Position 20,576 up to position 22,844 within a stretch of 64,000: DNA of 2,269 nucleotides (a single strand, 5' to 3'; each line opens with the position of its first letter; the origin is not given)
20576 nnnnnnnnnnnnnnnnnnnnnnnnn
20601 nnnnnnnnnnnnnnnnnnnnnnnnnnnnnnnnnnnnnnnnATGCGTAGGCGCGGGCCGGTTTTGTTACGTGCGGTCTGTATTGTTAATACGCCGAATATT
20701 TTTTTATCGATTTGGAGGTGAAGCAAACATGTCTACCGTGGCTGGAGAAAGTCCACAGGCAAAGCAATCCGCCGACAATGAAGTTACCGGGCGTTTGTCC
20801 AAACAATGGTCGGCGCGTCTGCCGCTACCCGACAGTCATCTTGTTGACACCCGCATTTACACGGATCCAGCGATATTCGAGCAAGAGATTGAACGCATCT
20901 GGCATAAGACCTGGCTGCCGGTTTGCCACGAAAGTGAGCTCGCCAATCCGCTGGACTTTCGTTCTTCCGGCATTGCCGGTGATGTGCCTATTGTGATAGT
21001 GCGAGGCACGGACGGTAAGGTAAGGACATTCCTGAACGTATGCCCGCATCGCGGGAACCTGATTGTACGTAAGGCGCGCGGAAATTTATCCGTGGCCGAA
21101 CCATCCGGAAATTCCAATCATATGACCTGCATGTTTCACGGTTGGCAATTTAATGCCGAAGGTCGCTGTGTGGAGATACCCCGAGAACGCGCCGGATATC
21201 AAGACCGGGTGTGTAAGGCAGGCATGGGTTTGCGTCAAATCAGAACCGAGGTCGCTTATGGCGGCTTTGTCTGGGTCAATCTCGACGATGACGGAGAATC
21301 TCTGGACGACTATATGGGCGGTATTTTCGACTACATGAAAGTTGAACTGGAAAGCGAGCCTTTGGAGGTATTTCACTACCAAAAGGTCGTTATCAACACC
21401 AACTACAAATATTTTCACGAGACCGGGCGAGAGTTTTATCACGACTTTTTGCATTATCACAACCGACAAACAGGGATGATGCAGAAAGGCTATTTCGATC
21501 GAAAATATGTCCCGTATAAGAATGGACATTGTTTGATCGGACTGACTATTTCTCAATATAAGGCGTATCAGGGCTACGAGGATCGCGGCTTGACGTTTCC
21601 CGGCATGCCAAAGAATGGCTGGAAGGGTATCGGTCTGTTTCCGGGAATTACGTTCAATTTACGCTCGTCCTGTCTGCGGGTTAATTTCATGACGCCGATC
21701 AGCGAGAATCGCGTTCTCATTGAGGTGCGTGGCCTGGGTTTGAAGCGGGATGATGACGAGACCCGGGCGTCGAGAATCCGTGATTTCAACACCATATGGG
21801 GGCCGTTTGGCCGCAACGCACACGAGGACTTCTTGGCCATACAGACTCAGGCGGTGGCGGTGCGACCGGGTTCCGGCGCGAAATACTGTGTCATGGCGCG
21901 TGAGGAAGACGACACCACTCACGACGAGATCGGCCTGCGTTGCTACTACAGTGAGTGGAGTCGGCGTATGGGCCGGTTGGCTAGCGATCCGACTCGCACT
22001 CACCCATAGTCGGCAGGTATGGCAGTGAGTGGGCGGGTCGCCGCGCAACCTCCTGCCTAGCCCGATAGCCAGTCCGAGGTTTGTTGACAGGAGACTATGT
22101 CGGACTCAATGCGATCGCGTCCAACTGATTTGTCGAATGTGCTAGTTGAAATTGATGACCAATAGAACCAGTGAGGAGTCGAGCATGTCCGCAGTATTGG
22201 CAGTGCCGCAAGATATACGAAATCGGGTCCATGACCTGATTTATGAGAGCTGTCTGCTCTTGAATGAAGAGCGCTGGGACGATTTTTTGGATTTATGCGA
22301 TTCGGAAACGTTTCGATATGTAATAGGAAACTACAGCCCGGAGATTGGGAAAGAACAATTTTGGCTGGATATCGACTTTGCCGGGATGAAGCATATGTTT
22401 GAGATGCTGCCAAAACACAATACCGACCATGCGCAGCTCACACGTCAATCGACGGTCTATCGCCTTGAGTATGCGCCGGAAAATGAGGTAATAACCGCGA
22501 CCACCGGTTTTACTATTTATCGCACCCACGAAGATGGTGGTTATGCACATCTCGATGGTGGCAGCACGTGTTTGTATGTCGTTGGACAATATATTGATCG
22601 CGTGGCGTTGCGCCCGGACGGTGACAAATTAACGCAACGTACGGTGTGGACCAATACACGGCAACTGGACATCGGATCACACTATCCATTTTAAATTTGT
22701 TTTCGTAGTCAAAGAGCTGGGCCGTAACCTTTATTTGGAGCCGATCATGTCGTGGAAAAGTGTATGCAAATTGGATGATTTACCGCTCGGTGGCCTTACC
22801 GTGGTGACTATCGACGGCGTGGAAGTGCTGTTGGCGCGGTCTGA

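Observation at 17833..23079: Methanesulfonate-monooxygenase-like locus: MsmA-type Rieske alpha subunit with CXH-X26-CXXH, beta subunit, ferredoxin and dedicated NitT/TauT importer, but no reductase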

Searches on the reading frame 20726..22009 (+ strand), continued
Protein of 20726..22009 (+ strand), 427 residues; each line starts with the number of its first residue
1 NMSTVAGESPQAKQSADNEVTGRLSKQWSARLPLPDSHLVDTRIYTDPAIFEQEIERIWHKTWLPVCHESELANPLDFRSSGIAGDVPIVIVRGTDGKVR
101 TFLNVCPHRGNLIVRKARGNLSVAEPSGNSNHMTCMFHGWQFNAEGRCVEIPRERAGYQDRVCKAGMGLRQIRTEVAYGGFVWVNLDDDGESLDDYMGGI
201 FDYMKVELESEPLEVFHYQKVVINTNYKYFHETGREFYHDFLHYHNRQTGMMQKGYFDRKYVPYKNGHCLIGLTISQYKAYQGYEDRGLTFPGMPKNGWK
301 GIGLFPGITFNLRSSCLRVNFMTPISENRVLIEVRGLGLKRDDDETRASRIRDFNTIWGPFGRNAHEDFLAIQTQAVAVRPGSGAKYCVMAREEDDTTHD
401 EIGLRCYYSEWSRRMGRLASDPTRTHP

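Call 63: find_homologous_proteins(query=L038:10001-11224:+, max_evalue=1e-100)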
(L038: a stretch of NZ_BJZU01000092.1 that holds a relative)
Query L038:10001-11224:+ (408 aa): 1172 proteins with E <= 1e-100 among 3171 candidates; the best 120 are listed.
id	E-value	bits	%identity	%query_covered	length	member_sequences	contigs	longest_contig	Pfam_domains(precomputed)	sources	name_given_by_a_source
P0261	3.3e-274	928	92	100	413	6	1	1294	PF00355.33,PF00848.26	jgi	-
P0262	5.0e-271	917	90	100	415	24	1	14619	PF00355.33,PF00848.26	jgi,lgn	jgi:methanesulfonate monooxygenase large subunit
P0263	1.6e-262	889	88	100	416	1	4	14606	PF00355.33,PF00848.26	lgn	-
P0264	5.0e-262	888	88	100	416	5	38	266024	PF00355.33,PF00848.26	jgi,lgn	jgi:methanesulfonate monooxygenase large subunit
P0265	1.7e-257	873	86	100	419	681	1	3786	PF00355.33,PF00848.26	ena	-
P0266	7.3e-257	871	85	100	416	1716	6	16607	PF00355.33,PF00848.26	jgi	-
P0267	1.8e-256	869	85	100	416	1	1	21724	PF00355.33,PF00848.26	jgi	jgi:methanesulfonate monooxygenase large subunit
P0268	3.5e-255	865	84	100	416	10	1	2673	PF00355.33,PF00848.26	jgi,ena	-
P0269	1.6e-253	860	84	100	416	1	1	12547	PF00355.33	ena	-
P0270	7.3e-253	857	89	96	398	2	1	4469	PF00355.33,PF00848.26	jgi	jgi:methanesulfonate monooxygenase large subunit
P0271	6.1e-252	854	83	100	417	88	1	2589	PF00355.33,PF00848.26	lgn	-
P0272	9.0e-252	854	83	100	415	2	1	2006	PF00355.33,PF00848.26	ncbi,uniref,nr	ncbi:Anthranilate 1,2-dioxygenase large subunit [Methyloligella halotolerans]|uniref:Anthranilate 1,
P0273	4.1e-251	852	83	100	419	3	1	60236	PF00355.33,PF00848.26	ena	-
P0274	4.1e-250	848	83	100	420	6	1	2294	PF00355.33,PF00848.26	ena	-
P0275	9.9e-249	844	83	100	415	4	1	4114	PF00355.33,PF00848.26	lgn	-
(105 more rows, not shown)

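Call 76: search_protein_families(library=ncbifam, proteins=[L084:8129-9178:+], max_evalue=1e-10)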
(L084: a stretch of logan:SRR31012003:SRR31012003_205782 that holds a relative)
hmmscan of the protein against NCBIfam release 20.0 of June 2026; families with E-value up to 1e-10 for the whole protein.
L084:8129-9178:+ (349 aa): 11 families
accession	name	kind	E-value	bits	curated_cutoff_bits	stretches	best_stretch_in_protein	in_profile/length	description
NF045803.1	MethMoxFADbindMmoC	equivalog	6e-40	137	500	1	8-336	9-329/343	aromatic/alkene monooxygenase hydroxylase FAD-binding subunit MmoC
NF040810.1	BenC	equivalog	2.4e-37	128.9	430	1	17-349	17-331/333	benzoate 1,2-dioxygenase electron transfer component BenC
NF008822.0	PRK11872.1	equivalog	6.4e-26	91.1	402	1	13-348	15-335/341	anthranilate 1,2-dioxygenase electron transfer component AntC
TIGR02160.1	PA_CoA_Oxy5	hypoth_equivalog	6e-24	84.5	420.8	1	113-348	12-241/352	1,2-phenylacetyl-CoA epoxidase subunit PaaE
NF004317.0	PRK05713.1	equivalog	2.3e-14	53.3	338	1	19-274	15-256/312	iron-sulfur-binding ferredoxin reductase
NF005963.0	PRK08051.1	equivalog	2.6e-13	49.8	230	1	110-272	7-165/233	NAD(P)H-flavin reductase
NF009805.0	PRK13289.1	equivalog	1.4e-12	47.3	432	1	92-348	145-392/399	NO-inducible flavohemoprotein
TIGR01941.1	nqrF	equivalog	5.3e-12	45.4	295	0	149-348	205-403/405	NADH:ubiquinone reductase (Na(+)-transporting) subunit F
NF006220.0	PRK08345.1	subfamily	1.4e-11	44.2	395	1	127-343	36-246/294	cytochrome-c3 hydrogenase subunit gamma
NF058606.1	GlBtMonoRdsGbcB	equivalog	1.6e-11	43.7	500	0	15-89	289-361/362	glycine betaine monooxygenase reductase subunit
NF052252.1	flav_redu_LuxG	exception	8.8e-11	41.4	340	0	117-275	11-167/232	flavin mononucleotide reductase LuxG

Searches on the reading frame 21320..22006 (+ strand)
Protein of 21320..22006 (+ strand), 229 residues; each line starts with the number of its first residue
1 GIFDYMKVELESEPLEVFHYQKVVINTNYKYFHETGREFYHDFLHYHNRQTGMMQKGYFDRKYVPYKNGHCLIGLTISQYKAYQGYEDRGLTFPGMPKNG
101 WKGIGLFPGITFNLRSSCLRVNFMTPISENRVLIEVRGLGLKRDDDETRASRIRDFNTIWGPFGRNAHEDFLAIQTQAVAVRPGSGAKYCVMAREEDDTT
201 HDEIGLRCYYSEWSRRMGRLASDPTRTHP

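Call 53: search_solved_structures(query=A2, max_evalue=1, show_alignments=3)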
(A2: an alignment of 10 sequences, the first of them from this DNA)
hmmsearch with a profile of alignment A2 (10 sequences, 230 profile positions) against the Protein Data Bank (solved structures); distinct sequences matched with E-value up to 1: 4.
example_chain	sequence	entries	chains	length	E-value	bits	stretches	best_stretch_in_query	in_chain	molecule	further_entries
7yls_B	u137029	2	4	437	1.3e-05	28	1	61-219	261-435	Rieske (2Fe-2S) domain protein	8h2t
9o71_A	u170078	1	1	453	1.5e-05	27.8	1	61-219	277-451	Phenylpropionate dioxygenase-like ring-hydroxylating dioxygenase large terminal subunit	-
7q04_D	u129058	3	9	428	0.00045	22.9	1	13-222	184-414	Terephthalate 1,2-dioxygenase, terminal oxygenase component subunit alpha 2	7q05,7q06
7vju_A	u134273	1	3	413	0.00063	22.5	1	13-220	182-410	Rieske (2Fe-2S) domain protein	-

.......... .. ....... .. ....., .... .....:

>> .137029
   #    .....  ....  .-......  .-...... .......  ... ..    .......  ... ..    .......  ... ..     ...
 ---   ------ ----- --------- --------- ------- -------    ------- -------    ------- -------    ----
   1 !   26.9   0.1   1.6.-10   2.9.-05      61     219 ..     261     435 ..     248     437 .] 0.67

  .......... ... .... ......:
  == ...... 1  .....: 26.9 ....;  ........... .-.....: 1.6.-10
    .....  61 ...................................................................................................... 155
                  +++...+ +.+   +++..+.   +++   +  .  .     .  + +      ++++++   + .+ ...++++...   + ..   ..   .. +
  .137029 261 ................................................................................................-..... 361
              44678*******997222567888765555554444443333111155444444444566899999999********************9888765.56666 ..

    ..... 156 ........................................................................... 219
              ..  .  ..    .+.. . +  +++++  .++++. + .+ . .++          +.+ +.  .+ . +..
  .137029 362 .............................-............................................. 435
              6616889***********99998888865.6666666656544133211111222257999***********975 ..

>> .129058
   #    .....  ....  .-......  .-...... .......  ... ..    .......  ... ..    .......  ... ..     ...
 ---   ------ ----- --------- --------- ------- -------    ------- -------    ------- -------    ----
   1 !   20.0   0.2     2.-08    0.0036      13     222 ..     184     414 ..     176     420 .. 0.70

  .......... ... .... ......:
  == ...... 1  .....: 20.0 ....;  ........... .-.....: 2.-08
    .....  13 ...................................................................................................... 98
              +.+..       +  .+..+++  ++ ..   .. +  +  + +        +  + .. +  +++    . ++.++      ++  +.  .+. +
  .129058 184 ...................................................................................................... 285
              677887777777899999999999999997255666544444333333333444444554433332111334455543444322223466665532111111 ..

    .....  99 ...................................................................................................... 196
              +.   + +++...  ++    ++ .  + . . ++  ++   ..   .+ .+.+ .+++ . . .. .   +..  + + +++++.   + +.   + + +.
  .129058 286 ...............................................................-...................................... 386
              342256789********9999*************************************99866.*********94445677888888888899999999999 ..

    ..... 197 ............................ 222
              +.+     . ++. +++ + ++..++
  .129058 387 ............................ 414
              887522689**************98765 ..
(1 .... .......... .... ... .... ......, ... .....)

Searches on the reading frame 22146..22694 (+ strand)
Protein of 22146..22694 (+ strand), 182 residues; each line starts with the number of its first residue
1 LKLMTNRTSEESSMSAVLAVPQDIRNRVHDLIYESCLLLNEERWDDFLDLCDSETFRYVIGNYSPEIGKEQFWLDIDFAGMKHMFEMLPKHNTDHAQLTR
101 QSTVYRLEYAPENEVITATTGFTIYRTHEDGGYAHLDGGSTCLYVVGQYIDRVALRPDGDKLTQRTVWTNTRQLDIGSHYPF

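Call 4: search_protein_families(library=pfam, proteins=[window:22146-22694:+])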
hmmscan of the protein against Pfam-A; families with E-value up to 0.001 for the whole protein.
window:22146-22694:+ (182 aa): 0 families

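Call 5: search_protein_families(library=ncbifam, proteins=[window:22146-22694:+])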
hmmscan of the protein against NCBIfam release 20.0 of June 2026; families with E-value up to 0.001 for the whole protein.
window:22146-22694:+ (182 aa): 0 families

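Call 67: search_protein_families(library=pfam, proteins=[window:22185-22694:+], max_evalue=0.5)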
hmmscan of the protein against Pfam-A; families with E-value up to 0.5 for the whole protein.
window:22185-22694:+ (169 aa): 1 family
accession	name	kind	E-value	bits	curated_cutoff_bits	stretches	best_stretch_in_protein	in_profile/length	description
PF16828.10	GAGBD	-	0.13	12.9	27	1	68-126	69-127/152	GAG-binding domain on surface antigen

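Call 69: search_solved_structures(query=A3, max_evalue=10)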
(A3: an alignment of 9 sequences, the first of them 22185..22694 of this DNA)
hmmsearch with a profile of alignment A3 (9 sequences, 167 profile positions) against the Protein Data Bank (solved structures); distinct sequences matched with E-value up to 10: 13.
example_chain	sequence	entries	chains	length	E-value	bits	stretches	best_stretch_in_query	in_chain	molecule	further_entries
3eby_A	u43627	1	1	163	0.00051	23.1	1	67-159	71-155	beta subunit of a putative Aromatic-ring-hydroxylating dioxygenase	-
2b1x_B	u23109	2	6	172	0.0075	19.3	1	5-125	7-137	naphthalene dioxygenase small subunit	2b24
8k0a_B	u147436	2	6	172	0.013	18.5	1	3-46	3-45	3-phenylpropionate/cinnamic acid dioxygenase subunit beta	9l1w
4v8p_BF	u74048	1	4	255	0.055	16.5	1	29-148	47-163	RPL7A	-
7vju_B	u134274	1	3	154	0.21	14.6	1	121-158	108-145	Aromatic-ring-hydroxylating dioxygenase beta subunit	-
7c8z_B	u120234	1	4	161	0.23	14.5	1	87-155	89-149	Salicylate 5-hydroxylase, small oxygenase component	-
3en1_B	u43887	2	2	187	0.57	13.2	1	5-115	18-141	Benzene 1,2-dioxygenase subunit beta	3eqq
7q04_A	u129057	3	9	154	0.57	13.2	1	121-157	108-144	Terephthalate 1,2-dioxygenase, terminal oxygenase component subunit beta 1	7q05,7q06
5xbp_C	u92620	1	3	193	0.65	13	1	8-48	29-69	3NT oxygenase beta subunit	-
8f5h_A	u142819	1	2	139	0.73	12.8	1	25-68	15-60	S2hlx_EX_19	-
6cmk_B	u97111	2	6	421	1.3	12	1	97-159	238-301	AztD protein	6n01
9vdb_B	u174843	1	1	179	1.5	11.8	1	9-90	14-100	Aromatic-ring-hydroxylating dioxygenase, beta subunit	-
1uli_B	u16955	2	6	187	1.7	11.7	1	6-115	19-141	biphenyl dioxygenase small subunit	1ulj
